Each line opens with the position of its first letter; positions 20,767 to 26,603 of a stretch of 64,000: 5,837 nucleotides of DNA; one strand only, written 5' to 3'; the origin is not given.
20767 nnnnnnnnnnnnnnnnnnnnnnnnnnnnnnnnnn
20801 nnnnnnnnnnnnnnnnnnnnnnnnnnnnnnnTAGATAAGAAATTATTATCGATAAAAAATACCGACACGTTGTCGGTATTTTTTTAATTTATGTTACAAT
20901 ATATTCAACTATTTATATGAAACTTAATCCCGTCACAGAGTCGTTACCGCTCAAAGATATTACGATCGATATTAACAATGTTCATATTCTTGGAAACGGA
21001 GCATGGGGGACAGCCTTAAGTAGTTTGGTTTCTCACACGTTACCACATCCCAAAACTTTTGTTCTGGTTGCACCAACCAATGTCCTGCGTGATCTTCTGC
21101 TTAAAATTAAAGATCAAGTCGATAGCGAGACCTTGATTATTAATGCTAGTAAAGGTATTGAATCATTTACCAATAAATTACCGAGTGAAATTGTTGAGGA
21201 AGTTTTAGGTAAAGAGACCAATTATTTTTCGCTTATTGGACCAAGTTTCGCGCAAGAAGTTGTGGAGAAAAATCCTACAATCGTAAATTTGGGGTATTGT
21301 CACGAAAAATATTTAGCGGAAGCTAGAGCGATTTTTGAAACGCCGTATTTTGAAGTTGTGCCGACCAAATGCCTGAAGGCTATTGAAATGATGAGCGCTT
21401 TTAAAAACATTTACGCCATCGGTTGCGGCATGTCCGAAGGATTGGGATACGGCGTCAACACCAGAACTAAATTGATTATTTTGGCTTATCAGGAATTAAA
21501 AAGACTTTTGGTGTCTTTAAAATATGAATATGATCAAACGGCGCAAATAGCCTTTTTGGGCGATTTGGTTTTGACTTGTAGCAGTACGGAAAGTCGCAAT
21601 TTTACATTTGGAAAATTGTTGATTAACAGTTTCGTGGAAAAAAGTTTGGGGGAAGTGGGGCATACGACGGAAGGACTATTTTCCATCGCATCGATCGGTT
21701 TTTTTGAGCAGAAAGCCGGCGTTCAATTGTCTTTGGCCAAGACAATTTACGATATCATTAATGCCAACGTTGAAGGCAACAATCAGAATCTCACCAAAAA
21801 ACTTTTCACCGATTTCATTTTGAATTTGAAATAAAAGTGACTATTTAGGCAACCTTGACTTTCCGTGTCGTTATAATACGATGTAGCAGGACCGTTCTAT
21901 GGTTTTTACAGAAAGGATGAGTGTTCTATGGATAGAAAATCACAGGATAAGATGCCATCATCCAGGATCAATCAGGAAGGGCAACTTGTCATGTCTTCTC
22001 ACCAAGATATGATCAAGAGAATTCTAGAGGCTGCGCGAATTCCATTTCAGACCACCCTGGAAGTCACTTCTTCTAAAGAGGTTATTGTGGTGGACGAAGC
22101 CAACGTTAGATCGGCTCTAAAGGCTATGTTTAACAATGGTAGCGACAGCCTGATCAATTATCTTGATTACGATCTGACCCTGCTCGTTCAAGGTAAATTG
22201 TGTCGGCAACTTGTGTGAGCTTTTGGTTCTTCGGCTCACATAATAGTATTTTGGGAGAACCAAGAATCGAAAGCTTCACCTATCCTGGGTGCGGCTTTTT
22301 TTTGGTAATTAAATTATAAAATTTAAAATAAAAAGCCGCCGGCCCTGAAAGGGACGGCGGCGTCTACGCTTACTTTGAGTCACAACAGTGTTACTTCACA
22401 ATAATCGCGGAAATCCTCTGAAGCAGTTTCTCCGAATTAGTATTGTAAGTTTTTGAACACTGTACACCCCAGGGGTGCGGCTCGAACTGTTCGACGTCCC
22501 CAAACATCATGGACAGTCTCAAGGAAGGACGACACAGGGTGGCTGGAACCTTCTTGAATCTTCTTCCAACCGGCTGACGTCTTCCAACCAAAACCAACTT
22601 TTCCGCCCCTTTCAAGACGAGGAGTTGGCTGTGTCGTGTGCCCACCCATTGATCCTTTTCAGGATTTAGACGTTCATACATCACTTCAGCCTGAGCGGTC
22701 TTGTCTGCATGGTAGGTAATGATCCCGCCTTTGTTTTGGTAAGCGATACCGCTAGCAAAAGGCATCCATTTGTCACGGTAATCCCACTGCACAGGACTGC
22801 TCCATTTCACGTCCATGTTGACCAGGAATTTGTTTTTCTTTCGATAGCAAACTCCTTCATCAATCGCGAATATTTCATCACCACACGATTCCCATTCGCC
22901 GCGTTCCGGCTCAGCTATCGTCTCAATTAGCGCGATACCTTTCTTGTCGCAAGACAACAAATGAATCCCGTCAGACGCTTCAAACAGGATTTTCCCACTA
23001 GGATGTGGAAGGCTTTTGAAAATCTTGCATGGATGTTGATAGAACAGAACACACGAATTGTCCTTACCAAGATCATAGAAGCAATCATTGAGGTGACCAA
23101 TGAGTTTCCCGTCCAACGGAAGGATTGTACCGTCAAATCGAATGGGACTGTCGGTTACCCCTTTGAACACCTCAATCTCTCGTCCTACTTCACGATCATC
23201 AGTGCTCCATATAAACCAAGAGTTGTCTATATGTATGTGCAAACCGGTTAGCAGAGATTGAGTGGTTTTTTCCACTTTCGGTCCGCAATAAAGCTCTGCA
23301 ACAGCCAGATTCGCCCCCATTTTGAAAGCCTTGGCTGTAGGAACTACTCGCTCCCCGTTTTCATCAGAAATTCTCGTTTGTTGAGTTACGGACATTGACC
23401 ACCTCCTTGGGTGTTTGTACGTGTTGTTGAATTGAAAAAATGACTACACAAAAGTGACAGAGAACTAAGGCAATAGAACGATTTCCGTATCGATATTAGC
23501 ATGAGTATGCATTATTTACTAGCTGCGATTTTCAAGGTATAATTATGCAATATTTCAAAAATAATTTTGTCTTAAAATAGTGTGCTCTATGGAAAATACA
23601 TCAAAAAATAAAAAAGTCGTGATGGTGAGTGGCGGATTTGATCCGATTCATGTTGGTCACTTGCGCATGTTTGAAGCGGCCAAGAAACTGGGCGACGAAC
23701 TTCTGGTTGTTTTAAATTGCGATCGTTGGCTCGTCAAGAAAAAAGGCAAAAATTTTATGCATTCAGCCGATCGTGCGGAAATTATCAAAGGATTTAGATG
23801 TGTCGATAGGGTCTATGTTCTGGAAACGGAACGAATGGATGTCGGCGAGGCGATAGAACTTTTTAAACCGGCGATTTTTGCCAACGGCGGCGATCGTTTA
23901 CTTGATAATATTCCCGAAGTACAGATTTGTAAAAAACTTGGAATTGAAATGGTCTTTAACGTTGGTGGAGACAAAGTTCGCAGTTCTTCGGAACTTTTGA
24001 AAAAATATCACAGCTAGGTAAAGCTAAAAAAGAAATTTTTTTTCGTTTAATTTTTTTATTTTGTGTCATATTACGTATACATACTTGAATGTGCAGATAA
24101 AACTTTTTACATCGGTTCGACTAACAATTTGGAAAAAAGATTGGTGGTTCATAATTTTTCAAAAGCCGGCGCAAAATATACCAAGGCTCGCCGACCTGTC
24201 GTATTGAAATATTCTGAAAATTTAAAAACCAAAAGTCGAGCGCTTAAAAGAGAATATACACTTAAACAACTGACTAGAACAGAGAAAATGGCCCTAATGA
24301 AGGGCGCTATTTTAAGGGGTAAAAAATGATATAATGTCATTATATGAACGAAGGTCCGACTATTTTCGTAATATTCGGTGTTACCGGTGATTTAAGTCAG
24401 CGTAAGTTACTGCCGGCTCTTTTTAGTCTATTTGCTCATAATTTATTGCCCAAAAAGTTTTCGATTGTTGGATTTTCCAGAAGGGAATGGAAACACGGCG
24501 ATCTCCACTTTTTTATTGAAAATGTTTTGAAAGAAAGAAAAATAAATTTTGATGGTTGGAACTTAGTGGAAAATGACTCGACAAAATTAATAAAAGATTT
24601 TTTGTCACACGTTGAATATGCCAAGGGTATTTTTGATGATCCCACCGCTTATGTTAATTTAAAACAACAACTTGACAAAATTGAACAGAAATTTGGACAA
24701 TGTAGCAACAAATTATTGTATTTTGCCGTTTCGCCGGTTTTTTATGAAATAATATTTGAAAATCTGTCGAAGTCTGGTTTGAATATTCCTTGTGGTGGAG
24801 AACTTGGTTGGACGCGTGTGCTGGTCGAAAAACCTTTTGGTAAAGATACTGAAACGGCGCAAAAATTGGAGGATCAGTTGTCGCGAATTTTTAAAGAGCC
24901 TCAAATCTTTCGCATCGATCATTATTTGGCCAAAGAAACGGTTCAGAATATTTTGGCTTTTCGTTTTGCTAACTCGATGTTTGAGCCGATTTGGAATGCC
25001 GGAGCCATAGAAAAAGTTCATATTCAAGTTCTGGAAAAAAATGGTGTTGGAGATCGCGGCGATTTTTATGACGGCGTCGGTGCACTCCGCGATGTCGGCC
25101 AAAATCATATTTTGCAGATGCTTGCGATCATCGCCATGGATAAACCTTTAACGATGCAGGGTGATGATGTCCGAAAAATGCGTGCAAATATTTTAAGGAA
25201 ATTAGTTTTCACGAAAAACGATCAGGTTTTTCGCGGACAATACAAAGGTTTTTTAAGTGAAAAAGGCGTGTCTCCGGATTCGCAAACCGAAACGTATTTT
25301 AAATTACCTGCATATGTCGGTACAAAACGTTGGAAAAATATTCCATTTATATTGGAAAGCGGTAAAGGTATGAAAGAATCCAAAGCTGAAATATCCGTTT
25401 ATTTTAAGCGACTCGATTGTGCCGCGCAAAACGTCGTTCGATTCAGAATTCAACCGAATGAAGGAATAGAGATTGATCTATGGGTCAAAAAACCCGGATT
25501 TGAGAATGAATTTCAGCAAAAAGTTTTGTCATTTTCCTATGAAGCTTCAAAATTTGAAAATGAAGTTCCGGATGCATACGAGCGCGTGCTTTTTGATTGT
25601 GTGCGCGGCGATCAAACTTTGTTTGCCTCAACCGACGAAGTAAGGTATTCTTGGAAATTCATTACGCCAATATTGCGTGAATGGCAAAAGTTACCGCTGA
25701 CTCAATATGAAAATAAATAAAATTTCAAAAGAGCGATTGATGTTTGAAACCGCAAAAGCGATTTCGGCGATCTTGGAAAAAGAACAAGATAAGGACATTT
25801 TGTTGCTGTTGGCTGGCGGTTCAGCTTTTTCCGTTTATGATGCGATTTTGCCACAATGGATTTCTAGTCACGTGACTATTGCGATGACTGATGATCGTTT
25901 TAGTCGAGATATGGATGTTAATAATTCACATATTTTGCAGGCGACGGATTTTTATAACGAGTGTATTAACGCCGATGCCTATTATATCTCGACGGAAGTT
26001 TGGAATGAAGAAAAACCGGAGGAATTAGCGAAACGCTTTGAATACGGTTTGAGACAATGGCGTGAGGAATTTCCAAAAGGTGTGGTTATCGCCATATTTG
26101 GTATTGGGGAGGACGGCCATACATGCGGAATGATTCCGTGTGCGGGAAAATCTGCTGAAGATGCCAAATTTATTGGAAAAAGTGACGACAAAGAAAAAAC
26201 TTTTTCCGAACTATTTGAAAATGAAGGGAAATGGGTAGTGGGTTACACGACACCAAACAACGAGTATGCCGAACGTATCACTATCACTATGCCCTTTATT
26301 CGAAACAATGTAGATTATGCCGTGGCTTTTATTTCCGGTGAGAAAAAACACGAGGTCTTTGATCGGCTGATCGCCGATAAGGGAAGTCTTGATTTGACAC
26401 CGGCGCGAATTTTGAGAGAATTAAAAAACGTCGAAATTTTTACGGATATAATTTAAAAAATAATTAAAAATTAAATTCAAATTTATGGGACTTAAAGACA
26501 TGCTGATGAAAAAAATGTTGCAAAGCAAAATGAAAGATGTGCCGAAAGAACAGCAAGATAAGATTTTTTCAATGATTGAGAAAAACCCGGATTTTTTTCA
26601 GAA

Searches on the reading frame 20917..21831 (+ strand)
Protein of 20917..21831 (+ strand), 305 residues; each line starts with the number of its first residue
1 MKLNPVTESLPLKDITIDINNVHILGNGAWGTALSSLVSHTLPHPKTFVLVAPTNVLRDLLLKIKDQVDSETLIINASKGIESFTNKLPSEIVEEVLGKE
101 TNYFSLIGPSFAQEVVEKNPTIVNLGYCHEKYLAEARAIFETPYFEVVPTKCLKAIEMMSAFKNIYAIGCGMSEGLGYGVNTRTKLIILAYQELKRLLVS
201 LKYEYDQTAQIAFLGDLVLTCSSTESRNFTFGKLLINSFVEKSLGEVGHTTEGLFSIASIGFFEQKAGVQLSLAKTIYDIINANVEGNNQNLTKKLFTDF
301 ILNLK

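Call 10: search_protein_families(library=ncbifam, proteins=[window:20917-21831:+], max_evalue=1)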
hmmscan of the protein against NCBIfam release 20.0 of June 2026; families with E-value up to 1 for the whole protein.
window:20917-21831:+ (305 aa): 14 families
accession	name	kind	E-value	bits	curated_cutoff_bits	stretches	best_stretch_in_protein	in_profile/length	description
NF000942.0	PRK00094.1-4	subfamily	6.9e-55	186.5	257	2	45-286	73-316/334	NAD(P)H-dependent glycerol-3-phosphate dehydrogenase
NF000940.0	PRK00094.1-2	subfamily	1.3e-47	162.9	202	2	42-288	67-314/330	NAD(P)H-dependent glycerol-3-phosphate dehydrogenase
NF000941.0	PRK00094.1-3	equivalog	7.4e-46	156.9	423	1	42-286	69-316/336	NAD(P)H-dependent glycerol-3-phosphate dehydrogenase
NF000939.0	PRK00094.1-1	equivalog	2.4e-41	141.9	473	1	38-286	69-319/339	NAD(P)H-dependent glycerol-3-phosphate dehydrogenase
NF009098.0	PRK12439.1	equivalog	1.9e-37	129.4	436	2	49-284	82-317/341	NAD(P)H-dependent glycerol-3-phosphate dehydrogenase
NF000946.0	PRK00094.2-4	equivalog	2.5e-36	125.3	455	1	47-284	77-314/342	NAD(P)H-dependent glycerol-3-phosphate dehydrogenase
NF011213.0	PRK14620.1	equivalog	5.1e-36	124.5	478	1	46-285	73-315/326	NAD(P)H-dependent glycerol-3-phosphate dehydrogenase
TIGR03376.1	glycerol3P_DH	equivalog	1.7e-32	112.9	285.5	1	48-287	86-335/342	glycerol-3-phosphate dehydrogenase (NAD(+))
NF011212.0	PRK14619.1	equivalog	3.7e-31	108.5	377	2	58-286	62-291/309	NAD(P)H-dependent glycerol-3-phosphate dehydrogenase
NF000943.0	PRK00094.2-1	equivalog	1.4e-29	103.6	400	1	47-284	49-283/296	NAD(P)H-dependent glycerol-3-phosphate dehydrogenase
NF000944.0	PRK00094.2-2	equivalog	1.6e-28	99.6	603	1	49-284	94-329/371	NAD(P)H-dependent glycerol-3-phosphate dehydrogenase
NF011211.0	PRK14618.1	equivalog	1.8e-28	99.8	489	2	48-286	78-312/328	NAD(P)H-dependent glycerol-3-phosphate dehydrogenase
NF000947.0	PRK00094.2-5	equivalog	5.1e-23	82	251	1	49-281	78-314/323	NAD(P)H-dependent glycerol-3-phosphate dehydrogenase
NF000945.0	PRK00094.2-3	equivalog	4.8e-10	39.6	491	1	62-287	92-340/352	NAD(P)H-dependent glycerol-3-phosphate dehydrogenase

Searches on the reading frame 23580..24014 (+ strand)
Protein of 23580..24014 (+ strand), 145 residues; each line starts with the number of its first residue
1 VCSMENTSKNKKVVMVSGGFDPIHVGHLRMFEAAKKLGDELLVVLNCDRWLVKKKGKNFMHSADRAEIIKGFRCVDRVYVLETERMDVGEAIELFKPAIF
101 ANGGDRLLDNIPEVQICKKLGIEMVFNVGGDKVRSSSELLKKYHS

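Call 61: search_protein_families(library=pfam, proteins=[window:23580-24014:+], max_evalue=0.001)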
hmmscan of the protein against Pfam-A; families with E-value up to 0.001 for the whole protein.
window:23580-24014:+ (145 aa): 2 families
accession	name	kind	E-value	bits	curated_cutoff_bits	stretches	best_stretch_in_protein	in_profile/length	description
PF01467.32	CTP_transf_like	-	2.4e-16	60.6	21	1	17-111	3-95/133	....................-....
PF06574.18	FAD_syn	-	0.00039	20.7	27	1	8-80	3-82/158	FAD synthetase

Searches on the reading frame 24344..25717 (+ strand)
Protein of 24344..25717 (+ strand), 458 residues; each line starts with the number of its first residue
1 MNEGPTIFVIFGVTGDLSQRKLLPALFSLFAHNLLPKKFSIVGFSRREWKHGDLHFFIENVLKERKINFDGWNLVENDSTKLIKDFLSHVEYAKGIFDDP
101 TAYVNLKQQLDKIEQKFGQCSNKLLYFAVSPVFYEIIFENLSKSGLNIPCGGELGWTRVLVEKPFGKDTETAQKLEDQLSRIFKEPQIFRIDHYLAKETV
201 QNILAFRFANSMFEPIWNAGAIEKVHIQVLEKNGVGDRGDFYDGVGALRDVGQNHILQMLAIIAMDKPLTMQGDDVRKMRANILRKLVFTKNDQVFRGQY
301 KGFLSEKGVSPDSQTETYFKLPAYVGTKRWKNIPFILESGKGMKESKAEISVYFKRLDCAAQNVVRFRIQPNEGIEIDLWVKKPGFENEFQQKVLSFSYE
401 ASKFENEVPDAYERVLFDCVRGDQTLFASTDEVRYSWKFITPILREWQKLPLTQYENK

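Call 61: search_protein_families(library=pfam, proteins=[window:24344-25717:+], max_evalue=0.001)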
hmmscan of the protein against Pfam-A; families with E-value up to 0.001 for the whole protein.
window:24344-25717:+ (458 aa): 2 families
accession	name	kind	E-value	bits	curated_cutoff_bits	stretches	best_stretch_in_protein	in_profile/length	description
PF02781.21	G6PD_C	-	2.2e-82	276.9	27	1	204-456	1-275/296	Glucose-6-phosphate dehydrogenase, C-terminal domain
PF00479.28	G6PD_N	-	1.6e-56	192.2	22.1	1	9-202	1-183/183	Glucose-6-phosphate dehydrogenase, NAD binding domain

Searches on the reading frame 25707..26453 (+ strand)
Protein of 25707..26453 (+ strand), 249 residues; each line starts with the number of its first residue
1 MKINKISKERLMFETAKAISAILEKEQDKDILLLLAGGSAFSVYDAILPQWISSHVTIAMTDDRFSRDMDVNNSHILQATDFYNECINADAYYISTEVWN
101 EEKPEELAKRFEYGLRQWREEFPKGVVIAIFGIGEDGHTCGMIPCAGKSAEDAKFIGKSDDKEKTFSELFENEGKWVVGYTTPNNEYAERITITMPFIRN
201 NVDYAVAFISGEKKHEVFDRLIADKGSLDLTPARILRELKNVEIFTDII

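Call 61: search_protein_families(library=pfam, proteins=[window:25707-26453:+], max_evalue=0.001)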
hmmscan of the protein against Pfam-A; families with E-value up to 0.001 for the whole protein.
window:25707-26453:+ (249 aa): 1 family
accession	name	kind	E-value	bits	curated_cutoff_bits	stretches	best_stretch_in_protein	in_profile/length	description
PF01182.26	Glucosamine_iso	-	7.1e-18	65.7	27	1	8-237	3-217/225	Glucosamine-6-phosphate isomerases/6-phosphogluconolactonase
